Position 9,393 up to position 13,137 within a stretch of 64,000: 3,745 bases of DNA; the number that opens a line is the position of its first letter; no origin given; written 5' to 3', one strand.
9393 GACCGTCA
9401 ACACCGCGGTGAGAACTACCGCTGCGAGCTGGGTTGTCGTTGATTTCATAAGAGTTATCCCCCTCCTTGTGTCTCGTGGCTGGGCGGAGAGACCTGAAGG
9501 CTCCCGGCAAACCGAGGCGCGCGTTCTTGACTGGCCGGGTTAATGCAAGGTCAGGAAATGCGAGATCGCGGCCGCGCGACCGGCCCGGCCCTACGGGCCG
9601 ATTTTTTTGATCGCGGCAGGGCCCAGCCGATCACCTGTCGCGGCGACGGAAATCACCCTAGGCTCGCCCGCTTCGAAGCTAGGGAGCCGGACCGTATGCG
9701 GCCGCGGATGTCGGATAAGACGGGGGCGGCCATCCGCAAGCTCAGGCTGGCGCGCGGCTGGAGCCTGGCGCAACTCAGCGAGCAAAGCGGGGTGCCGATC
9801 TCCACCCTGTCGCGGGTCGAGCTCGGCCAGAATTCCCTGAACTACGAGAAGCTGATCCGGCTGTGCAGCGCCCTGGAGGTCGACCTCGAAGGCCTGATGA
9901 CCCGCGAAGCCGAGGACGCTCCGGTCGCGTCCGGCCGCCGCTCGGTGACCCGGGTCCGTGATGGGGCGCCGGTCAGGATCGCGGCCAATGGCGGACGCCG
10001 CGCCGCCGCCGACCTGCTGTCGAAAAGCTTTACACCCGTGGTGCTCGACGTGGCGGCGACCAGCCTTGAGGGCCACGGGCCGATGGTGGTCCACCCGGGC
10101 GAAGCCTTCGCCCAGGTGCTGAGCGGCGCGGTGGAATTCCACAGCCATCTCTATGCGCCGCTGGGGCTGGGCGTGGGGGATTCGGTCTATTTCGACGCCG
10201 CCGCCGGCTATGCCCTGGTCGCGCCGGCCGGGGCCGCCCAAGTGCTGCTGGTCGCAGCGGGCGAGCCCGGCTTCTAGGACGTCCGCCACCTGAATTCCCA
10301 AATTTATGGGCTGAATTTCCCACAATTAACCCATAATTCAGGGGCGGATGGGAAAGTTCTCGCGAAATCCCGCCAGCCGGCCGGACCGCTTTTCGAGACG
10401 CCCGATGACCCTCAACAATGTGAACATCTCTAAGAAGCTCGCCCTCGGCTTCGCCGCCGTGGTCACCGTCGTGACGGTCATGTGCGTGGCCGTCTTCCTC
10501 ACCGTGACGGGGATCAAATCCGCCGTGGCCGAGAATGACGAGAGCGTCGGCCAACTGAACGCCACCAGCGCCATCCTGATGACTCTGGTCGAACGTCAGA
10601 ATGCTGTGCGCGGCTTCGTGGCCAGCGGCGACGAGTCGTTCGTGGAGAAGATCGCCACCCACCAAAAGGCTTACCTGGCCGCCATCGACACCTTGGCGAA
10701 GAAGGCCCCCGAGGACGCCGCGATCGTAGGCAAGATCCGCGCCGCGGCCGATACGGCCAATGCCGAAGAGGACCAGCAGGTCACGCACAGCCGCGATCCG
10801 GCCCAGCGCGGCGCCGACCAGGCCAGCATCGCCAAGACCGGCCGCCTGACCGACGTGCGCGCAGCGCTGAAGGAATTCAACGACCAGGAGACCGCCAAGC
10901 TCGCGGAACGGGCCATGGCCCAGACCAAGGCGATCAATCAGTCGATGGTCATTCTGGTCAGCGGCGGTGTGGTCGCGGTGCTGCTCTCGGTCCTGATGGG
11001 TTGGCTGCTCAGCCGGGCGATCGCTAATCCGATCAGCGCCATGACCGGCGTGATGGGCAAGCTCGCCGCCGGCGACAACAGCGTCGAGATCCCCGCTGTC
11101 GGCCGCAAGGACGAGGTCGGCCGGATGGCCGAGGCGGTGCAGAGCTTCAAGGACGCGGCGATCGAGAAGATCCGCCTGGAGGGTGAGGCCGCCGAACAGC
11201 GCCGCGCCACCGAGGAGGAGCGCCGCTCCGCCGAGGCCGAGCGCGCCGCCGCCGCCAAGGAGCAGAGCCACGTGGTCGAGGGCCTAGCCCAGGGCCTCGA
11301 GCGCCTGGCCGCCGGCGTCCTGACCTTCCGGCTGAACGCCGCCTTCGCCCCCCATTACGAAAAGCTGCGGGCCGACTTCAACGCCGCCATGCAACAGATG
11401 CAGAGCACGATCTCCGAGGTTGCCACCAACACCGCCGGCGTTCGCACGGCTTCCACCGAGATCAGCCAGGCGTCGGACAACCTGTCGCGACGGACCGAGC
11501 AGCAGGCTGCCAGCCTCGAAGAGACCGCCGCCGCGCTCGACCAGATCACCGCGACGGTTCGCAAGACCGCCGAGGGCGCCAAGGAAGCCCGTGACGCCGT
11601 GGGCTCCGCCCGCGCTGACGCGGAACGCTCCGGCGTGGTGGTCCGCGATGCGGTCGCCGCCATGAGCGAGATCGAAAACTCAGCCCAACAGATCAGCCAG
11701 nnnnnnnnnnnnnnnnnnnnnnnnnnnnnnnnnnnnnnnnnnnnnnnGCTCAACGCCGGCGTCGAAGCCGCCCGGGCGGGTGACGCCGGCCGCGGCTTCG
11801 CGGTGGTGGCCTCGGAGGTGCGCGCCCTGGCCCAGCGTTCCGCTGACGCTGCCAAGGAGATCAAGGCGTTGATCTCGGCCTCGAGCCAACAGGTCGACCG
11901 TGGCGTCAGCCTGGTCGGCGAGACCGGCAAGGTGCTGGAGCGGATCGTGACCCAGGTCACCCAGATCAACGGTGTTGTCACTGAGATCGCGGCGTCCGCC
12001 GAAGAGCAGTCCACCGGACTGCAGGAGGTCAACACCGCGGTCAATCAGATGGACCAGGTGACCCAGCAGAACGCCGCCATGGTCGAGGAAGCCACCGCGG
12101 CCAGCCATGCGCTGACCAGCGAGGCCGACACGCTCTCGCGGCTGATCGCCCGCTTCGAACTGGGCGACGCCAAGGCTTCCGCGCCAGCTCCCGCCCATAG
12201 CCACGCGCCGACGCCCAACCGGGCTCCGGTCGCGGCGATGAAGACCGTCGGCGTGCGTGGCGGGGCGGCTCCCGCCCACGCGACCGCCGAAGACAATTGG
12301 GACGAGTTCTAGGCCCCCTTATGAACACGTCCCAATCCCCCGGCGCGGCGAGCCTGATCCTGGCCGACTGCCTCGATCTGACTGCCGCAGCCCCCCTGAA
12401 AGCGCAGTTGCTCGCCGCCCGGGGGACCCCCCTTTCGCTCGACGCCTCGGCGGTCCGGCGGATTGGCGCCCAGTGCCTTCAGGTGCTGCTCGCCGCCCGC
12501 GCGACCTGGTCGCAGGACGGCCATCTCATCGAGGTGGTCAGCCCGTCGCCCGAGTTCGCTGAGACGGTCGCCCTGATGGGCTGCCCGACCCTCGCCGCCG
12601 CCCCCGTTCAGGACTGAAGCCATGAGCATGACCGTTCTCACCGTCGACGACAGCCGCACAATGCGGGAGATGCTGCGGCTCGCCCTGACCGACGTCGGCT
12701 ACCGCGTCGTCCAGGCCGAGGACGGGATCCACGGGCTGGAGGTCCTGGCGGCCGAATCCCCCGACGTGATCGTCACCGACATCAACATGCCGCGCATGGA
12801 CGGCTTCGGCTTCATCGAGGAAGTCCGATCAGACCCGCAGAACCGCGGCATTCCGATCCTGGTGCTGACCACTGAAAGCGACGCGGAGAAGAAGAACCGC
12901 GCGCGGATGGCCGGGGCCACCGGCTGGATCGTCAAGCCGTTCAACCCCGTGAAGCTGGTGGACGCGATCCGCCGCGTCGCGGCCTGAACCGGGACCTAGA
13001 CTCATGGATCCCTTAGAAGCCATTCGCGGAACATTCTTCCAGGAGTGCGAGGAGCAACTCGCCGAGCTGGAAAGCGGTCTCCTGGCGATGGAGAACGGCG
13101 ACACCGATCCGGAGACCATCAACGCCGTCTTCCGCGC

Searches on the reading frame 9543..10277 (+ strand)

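Call 40: search_protein_families(library=pfam, proteins=[window:9543-10277:+], max_evalue=0.01)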
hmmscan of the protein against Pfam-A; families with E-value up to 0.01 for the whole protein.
window:9543-10277:+ (244 aa): 5 families
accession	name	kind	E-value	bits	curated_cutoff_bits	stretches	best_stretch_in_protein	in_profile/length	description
PF01381.28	HTH_3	-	4e-13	49.6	23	1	64-118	1-55/55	Helix-turn-helix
PF13560.12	HTH_31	-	7.4e-11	42.6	27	1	61-115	3-58/64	Helix-turn-helix domain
PF12844.13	HTH_19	-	6.7e-07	29.6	30.2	1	61-123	1-63/64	Helix-turn-helix domain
PF13443.12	HTH_26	-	7.5e-06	26.5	22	1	64-123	2-62/63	Cro/C1-type HTH DNA-binding domain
PF07883.17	Cupin_2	-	0.00044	20.4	27.2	1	179-229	11-60/70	Cupin domain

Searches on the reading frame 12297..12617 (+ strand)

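Call 40: search_protein_families(library=pfam, proteins=[window:12297-12617:+], max_evalue=0.01)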
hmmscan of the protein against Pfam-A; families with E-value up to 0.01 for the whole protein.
window:12297-12617:+ (106 aa): 1 family
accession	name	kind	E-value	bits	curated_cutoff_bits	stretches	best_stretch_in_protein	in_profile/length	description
PF13466.11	STAS_2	-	5.3e-14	52.6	29.2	1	25-95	6-78/80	STAS domain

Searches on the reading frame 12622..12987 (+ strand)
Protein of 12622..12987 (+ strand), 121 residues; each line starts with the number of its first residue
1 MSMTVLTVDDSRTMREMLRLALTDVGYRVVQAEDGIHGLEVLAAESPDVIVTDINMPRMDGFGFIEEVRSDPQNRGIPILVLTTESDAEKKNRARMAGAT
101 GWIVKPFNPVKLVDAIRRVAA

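Call 40: search_protein_families(library=pfam, proteins=[window:12622-12987:+], max_evalue=0.01)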
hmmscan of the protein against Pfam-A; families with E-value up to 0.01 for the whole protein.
window:12622-12987:+ (121 aa): 1 family
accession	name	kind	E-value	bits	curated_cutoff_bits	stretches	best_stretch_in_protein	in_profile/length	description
PF00072.30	Response_reg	-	2.5e-28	98.9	30.2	1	5-117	1-111/111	Response regulator receiver domain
